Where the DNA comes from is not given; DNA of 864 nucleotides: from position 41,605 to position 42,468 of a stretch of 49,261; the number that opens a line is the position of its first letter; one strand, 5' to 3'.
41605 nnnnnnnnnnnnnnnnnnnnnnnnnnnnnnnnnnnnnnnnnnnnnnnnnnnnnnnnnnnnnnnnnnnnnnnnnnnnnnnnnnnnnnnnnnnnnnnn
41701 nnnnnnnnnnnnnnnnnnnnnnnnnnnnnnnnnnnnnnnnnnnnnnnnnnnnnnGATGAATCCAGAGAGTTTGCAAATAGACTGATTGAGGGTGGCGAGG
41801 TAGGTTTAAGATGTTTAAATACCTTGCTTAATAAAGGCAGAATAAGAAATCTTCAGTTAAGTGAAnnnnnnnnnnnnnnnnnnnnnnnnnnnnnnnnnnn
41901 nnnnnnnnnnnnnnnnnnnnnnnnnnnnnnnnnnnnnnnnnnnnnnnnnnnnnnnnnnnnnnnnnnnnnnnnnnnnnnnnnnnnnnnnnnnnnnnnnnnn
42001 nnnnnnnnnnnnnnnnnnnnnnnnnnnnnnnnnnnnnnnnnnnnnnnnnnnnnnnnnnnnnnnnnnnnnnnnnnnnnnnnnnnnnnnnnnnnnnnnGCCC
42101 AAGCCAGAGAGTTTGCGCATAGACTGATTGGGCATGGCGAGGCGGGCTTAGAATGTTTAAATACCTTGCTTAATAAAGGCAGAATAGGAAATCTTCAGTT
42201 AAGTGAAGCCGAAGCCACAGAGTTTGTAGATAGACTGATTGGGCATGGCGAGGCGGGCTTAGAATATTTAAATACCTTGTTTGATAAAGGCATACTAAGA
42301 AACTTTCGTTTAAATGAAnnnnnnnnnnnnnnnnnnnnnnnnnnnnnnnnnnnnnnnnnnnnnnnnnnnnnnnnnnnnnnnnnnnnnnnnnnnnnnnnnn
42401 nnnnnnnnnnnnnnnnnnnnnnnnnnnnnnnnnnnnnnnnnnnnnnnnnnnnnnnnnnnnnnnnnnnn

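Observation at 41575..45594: Apparently new alpha-solenoid protein: about 20 tandem 37-41-aa repeats with three alternating linker types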

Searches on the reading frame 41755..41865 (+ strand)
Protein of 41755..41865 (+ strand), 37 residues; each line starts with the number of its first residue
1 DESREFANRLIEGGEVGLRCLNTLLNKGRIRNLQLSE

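Call 63: search_solved_structures(query=A3, max_evalue=10, show_alignments=3)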
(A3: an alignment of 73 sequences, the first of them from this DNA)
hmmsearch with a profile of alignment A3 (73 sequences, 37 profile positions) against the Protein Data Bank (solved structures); distinct sequences matched with E-value up to 10: 4.
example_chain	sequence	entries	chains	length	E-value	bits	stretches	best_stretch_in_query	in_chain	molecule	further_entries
6een_B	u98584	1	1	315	1.1e-07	34.7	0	3-14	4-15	Designer Pentatricopeptide Protein dPPR10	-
6een_D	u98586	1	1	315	1.1e-07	34.7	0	3-14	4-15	Designer Pentatricopeptide Protein dPPR10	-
4ozs_A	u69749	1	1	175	0.00036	23.5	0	3-14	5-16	Alpha solenoid protein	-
7qiy_O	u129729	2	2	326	2.4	11.3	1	11-34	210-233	Mitogen-activated protein kinase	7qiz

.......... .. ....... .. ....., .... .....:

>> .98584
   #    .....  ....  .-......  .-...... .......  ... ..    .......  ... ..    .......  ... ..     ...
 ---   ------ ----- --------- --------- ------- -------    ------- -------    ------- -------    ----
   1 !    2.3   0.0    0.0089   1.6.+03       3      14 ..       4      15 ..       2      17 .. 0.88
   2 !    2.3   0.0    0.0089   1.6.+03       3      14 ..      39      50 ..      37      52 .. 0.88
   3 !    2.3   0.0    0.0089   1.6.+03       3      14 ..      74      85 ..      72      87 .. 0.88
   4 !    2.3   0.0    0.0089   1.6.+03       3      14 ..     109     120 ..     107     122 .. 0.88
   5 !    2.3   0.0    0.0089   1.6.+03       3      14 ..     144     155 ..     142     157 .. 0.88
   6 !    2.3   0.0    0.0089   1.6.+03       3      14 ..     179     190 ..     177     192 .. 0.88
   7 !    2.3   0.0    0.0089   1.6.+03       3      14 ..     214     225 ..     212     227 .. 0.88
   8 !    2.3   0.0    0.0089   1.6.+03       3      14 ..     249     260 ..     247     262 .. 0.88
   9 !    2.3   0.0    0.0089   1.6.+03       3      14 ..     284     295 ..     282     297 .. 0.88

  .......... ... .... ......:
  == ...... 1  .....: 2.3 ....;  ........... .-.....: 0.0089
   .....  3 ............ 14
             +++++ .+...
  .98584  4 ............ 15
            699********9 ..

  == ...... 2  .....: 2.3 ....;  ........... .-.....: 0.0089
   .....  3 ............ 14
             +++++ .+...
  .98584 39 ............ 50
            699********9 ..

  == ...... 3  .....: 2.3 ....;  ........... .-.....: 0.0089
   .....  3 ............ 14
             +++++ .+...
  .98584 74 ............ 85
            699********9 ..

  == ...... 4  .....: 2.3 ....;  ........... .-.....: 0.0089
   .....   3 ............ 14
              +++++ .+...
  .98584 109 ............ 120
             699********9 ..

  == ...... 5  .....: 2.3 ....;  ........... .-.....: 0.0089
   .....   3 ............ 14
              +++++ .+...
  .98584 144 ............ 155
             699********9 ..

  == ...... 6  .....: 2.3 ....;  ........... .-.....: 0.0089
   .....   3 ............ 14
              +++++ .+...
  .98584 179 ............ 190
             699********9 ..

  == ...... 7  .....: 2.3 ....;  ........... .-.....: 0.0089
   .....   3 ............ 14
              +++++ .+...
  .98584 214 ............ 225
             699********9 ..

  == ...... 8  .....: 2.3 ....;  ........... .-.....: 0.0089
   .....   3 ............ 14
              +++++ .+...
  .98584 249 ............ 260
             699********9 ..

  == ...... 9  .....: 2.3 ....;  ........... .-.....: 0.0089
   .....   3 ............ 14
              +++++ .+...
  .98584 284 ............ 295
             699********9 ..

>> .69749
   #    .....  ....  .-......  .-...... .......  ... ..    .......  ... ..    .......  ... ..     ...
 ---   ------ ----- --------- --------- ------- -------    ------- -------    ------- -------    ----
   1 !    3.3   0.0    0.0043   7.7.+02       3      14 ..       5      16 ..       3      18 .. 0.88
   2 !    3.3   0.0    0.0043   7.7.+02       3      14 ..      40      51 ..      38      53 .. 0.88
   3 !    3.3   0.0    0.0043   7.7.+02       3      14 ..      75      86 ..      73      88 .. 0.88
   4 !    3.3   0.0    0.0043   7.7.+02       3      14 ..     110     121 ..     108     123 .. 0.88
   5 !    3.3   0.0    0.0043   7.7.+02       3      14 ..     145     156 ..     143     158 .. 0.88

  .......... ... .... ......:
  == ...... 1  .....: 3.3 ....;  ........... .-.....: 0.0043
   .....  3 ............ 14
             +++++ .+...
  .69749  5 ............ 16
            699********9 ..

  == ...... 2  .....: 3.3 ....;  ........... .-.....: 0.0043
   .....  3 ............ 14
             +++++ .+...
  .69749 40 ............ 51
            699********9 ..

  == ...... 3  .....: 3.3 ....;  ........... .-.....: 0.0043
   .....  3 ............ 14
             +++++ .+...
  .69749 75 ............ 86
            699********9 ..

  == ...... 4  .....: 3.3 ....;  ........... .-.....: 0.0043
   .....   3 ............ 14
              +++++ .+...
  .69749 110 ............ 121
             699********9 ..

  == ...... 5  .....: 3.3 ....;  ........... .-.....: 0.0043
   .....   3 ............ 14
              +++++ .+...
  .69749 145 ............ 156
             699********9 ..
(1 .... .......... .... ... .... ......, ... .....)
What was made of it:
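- The unit profile scores E 1e-7 against designer PPR proteins (call 63).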

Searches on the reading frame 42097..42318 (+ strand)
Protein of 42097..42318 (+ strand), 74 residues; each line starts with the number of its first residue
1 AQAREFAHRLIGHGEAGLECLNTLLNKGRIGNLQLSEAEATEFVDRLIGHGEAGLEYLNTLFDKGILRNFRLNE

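Call 68: find_homologous_proteins(query=A4, max_evalue=0.001)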
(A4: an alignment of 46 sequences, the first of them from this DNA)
Query A4 (46 sequences): 3673 candidates shared short words with the query, none scored E <= 0.001.
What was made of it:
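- Tried and rejected: A two-unit repeat profile (A4) searched in the 5.8-billion set returned nothing at E<=1e-3 (call 68).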
